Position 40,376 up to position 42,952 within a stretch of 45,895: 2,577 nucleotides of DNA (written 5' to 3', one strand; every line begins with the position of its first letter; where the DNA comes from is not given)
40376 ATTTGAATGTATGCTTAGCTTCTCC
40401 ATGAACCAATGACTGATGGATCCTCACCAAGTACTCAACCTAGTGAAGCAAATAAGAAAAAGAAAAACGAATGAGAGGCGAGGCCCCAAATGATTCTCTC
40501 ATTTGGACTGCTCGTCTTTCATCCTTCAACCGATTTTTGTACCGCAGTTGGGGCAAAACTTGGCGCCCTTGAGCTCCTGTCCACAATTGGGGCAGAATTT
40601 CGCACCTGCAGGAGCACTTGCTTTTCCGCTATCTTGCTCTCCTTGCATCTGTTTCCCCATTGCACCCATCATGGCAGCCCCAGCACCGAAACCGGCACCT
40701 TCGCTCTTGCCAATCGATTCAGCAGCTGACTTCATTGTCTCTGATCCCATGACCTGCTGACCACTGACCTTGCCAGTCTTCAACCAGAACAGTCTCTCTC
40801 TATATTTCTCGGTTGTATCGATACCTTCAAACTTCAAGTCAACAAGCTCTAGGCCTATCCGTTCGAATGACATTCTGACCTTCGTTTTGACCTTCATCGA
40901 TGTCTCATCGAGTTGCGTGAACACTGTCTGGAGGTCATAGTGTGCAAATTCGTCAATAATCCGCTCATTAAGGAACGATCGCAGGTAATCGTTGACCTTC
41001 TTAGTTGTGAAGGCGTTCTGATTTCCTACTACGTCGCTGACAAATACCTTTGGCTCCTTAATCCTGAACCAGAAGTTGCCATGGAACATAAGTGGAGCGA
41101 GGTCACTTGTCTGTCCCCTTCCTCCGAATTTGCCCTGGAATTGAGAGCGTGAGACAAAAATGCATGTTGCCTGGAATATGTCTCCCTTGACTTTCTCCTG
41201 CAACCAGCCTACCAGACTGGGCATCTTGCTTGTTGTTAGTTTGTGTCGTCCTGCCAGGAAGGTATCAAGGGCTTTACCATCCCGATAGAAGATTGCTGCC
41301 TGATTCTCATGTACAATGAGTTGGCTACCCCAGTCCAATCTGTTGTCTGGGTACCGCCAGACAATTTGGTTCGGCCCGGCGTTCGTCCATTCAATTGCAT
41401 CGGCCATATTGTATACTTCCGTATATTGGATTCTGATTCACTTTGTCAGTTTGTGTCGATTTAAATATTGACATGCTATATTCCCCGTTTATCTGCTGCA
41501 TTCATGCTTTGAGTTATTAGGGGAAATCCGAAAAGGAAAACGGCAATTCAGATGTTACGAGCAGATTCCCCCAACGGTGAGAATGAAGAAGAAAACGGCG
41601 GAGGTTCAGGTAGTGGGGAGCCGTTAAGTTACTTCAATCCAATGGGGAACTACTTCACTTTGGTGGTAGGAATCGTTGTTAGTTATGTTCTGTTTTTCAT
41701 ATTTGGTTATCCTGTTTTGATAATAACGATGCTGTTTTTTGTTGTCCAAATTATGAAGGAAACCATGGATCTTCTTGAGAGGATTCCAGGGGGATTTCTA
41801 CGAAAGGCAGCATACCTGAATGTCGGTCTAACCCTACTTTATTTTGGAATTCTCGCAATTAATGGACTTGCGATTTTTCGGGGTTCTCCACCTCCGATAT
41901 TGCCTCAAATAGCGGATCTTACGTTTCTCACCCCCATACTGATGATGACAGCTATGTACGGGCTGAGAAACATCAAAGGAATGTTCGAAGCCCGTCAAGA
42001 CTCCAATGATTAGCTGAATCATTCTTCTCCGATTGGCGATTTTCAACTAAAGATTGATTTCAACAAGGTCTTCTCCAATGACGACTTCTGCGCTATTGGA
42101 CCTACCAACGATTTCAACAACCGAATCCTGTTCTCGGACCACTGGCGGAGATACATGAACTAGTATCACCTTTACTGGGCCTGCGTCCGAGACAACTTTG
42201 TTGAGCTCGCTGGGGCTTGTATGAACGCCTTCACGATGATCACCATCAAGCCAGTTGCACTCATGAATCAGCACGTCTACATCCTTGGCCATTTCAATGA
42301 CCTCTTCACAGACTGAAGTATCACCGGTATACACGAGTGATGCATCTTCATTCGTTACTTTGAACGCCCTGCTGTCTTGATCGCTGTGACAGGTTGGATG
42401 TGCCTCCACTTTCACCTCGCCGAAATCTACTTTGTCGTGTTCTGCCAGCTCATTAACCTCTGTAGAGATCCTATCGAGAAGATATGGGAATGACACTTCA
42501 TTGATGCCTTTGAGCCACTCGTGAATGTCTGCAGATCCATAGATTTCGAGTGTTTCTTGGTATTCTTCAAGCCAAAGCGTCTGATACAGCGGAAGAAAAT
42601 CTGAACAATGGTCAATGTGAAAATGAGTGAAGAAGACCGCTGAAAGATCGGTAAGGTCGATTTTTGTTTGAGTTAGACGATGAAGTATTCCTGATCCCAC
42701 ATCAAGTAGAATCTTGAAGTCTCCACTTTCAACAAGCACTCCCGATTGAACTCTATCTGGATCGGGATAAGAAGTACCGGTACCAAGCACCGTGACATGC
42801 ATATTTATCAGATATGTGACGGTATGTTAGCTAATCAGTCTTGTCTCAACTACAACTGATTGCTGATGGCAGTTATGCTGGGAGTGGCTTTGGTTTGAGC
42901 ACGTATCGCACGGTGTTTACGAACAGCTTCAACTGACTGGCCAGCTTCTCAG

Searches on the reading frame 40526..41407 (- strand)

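Call 46: search_protein_families(library=pfam, proteins=[window:40526-41407:-], max_evalue=0.00001)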
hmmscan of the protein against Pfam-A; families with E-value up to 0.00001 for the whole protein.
window:40526-41407:- (293 aa): 5 families
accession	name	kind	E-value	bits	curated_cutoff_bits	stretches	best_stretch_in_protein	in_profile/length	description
PF13421.11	Band_7_1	-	2.6e-22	80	24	1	16-203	1-200/211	SPFH domain-Band 7 family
PF01145.31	Band_7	-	6e-15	56.2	23.6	1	31-207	2-156/176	SPFH domain / Band 7 family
PF13240.11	Zn_Ribbon_1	-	7.2e-08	32.4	25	1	271-291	1-22/23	zinc-ribbon domain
PF13248.11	Zn_ribbon_3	-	2e-06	27.5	27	0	272-292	5-26/26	zinc-ribbon domain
PF12773.13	DZR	-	2.1e-06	28.2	27.3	1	264-291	7-33/45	Double zinc ribbon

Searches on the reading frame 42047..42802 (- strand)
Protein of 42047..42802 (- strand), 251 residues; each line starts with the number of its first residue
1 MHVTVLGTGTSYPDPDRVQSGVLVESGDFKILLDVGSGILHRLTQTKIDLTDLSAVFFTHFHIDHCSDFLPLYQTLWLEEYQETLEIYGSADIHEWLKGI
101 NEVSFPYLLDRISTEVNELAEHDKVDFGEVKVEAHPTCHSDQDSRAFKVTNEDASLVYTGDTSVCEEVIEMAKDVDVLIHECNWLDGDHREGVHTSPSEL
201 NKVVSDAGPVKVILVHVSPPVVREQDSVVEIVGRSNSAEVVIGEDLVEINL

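Call 46: search_protein_families(library=pfam, proteins=[window:42047-42802:-], max_evalue=0.00001)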
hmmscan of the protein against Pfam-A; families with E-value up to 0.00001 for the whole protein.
window:42047-42802:- (251 aa): 2 families
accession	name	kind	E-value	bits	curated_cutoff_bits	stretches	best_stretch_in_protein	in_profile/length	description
PF12706.13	Lactamase_B_2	-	4.6e-21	75.8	27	1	31-216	3-199/200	Beta-lactamase superfamily domain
PF00753.33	Lactamase_B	-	8.5e-11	42.6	22.7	1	18-171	5-159/196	Metallo-beta-lactamase superfamily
